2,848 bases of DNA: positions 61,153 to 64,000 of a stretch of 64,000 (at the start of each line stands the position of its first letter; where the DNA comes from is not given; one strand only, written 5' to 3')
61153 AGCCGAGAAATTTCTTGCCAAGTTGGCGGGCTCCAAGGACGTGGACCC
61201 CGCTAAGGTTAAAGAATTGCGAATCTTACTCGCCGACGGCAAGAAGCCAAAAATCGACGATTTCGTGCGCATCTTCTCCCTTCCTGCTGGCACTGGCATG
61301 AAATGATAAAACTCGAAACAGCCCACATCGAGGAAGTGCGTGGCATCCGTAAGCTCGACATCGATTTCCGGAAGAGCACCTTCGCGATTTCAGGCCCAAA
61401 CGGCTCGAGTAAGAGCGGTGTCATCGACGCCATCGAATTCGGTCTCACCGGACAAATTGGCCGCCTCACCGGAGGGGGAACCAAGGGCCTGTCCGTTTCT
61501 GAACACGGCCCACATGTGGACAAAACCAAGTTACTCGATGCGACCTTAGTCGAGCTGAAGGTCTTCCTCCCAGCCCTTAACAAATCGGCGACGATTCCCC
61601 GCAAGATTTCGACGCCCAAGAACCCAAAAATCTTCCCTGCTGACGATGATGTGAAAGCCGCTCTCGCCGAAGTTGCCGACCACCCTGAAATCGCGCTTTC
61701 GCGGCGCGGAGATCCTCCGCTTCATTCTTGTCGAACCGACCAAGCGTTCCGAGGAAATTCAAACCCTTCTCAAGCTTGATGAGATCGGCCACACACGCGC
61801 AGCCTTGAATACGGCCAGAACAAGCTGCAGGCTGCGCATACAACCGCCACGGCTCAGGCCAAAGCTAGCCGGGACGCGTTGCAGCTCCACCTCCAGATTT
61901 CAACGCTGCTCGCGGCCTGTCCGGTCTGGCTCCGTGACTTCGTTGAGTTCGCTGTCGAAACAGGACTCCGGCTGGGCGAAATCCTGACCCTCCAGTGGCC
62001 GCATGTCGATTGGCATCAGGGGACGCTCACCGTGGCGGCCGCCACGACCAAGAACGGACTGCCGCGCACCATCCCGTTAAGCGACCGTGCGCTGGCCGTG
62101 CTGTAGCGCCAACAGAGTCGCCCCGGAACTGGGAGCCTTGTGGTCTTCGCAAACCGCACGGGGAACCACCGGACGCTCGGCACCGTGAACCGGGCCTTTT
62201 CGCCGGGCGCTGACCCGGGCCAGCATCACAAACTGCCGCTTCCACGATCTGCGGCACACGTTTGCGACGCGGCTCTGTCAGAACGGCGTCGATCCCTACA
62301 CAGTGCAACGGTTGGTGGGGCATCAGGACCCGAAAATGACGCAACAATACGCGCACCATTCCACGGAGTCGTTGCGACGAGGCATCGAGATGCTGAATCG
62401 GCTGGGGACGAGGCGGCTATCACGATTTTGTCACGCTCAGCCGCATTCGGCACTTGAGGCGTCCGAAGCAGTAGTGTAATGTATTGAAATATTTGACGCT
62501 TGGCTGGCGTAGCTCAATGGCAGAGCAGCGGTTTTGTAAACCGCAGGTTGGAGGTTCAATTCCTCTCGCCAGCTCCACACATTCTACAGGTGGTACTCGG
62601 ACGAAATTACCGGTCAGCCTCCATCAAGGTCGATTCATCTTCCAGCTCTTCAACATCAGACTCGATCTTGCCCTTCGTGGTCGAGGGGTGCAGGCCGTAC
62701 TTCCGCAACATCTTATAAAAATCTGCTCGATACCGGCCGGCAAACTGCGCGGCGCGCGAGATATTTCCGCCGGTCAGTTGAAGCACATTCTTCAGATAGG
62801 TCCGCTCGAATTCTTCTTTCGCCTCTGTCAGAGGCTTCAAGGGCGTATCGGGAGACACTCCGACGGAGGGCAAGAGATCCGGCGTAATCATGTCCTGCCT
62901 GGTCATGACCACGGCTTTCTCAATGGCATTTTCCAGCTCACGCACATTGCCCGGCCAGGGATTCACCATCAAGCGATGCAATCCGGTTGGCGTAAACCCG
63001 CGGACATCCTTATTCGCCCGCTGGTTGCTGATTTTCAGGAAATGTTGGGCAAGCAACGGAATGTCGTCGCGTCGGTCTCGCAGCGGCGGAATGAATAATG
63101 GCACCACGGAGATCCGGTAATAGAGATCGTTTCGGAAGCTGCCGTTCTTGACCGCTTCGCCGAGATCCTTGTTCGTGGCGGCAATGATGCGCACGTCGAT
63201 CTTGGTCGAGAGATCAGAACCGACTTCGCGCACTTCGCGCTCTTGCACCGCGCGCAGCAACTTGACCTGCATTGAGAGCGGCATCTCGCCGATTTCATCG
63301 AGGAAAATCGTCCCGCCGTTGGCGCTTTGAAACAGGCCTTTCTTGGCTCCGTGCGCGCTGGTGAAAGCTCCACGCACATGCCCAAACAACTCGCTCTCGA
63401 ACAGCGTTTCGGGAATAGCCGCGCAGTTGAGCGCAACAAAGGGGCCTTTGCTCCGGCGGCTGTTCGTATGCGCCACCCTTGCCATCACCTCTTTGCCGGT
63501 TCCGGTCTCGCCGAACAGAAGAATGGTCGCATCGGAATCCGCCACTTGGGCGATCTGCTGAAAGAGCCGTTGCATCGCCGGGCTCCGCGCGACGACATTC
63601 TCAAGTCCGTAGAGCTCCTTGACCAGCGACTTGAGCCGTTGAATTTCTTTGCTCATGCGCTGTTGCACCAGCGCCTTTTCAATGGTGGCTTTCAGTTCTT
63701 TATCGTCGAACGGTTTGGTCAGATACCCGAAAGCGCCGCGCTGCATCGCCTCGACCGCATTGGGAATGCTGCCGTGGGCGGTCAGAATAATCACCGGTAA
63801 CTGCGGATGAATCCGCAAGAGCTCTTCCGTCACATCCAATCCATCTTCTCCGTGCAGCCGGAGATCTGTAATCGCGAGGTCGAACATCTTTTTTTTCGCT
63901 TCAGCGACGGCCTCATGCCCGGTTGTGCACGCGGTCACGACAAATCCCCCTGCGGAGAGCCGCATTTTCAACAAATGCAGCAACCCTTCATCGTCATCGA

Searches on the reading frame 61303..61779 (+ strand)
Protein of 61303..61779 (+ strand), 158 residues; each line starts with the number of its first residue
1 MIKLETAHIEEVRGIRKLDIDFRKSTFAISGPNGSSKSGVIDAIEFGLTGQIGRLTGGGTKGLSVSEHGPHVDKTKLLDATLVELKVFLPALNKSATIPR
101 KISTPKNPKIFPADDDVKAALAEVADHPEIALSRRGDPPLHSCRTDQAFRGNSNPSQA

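Call 21: search_protein_families(library=pfam, proteins=[window:61303-61779:+], max_evalue=0.01)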
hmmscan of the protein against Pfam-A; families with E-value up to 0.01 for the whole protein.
window:61303-61779:+ (158 aa): 3 families
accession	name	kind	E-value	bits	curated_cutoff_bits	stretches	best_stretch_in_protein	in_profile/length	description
PF13476.12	AAA_23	-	3.4e-11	44.6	27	1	8-64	3-59/201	AAA domain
PF02463.25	SMC_N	-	2.4e-07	30.8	40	1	4-51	2-51/220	RecF/RecN/SMC N terminal domain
PF13555.12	AAA_29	-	6e-05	23.2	27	1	16-50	15-48/61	P-loop containing region of AAA domain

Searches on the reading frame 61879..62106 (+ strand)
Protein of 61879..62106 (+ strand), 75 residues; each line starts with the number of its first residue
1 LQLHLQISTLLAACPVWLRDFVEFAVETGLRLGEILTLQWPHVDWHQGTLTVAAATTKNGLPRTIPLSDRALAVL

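Call 64: search_protein_families(library=ncbifam, proteins=[window:61879-62106:+], max_evalue=0.01)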
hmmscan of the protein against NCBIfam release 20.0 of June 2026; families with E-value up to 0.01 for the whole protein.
window:61879-62106:+ (75 aa): 5 families
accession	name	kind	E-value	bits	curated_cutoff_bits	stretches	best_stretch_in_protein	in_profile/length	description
NF040815.2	recomb_XerA_Arch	equivalog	8.4e-05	22.3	220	1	6-72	101-165/263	site-specific tyrosine recombinase/integron integrase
NF002331.0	PRK01287.1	subfamily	0.00065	18.8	371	1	19-74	165-218/365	site-specific tyrosine recombinase XerC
TIGR02224.1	recomb_XerC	equivalog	0.004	16.6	335.15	1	26-74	138-183/295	tyrosine recombinase XerC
TIGR02225.1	recomb_XerD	equivalog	0.0073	15.7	329.6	1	22-75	130-180/290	site-specific tyrosine recombinase XerD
NF001399.0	PRK00283.1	subfamily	0.0099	15.1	279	1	21-74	139-189/300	tyrosine recombinase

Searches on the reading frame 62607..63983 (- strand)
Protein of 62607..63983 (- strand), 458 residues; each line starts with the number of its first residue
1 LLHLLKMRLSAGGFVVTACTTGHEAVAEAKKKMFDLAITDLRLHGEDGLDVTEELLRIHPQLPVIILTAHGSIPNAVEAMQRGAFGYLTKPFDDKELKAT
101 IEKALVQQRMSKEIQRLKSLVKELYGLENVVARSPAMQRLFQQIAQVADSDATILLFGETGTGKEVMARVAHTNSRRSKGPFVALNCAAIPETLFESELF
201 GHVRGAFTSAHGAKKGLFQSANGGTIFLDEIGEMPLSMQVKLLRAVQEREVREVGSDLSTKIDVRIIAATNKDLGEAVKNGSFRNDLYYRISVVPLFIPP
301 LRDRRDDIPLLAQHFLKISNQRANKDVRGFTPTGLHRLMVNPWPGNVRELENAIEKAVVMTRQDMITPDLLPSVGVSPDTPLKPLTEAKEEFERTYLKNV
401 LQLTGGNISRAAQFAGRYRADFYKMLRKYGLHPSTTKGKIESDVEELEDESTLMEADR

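Call 64: search_protein_families(library=ncbifam, proteins=[window:62607-63983:-], max_evalue=0.01)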
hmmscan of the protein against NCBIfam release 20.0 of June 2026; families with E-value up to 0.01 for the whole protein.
window:62607-63983:- (458 aa): 119 families (the best 25 are shown)
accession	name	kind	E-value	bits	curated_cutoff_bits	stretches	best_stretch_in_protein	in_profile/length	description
NF011695.0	PRK15115.1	equivalog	1.1e-141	472.7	763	1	1-435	18-442/445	two-component system response regulator GlrR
NF008469.0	PRK11361.1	equivalog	7.4e-128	427.1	714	1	3-434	18-459/461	acetoacetate metabolism transcriptional regulator AtoC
TIGR01818.1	ntrC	equivalog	2.8e-121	405.5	558.6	1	5-373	14-379/463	nitrogen regulation protein NR(I)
NF007689.0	PRK10365.1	equivalog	7e-119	397.5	760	1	5-419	21-432/441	sigma-54-dependent response regulator transcription factor ZraR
TIGR02915.1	PEP_resp_reg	equivalog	2.2e-116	389.3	502.6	1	14-431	21-444/445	PEP-CTERM-box response regulator transcription factor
NF041946.1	LuxO_transreg_Vib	equivalog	7.6e-108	361.3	800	1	6-373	13-378/463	quorum-sensing sigma-54 dependent transcriptional regulator LuxO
TIGR01817.1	nifA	equivalog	1.2e-104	351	528.85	1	109-370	175-437/534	nif-specific transcriptional activator NifA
NF051870.1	NAssimRespRegNtrX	equivalog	1.5e-104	350.5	600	1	9-430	21-451/452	nitrogen assimilation response regulator NtrX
NF003451.0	PRK05022.1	equivalog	1.3e-101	340.9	476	1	99-432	161-511/512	nitric oxide reductase transcriptional regulator NorR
NF008176.1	PRK10923.1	equivalog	4.8e-101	338.7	620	1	5-370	19-381/469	nitrogen regulation protein NR(I)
NF041552.1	TF_PrdR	equivalog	3.8e-100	335.9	795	1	112-429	249-576/577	sigma-54 dependent transcriptional regulator PrdR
NF038308.1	RNA_repair_RtcR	equivalog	1.5e-99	334.2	650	1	70-373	120-434/530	RNA repair transcriptional activator RtcR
NF049963.1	RespRegFlgRCampy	domain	6.2e-94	315.3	750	1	25-416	33-414/429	fla regulon two-component system response regulator FlgR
NF050807.1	TransRegFlbDCaul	equivalog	5.3e-90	302.5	750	1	9-371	21-361/454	sigma-54-dependent transcriptional regulator FlbD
NF011958.0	PRK15429.1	equivalog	1.3e-81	275.2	830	1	128-431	379-686/692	formate hydrogenlyase transcriptional activator FlhA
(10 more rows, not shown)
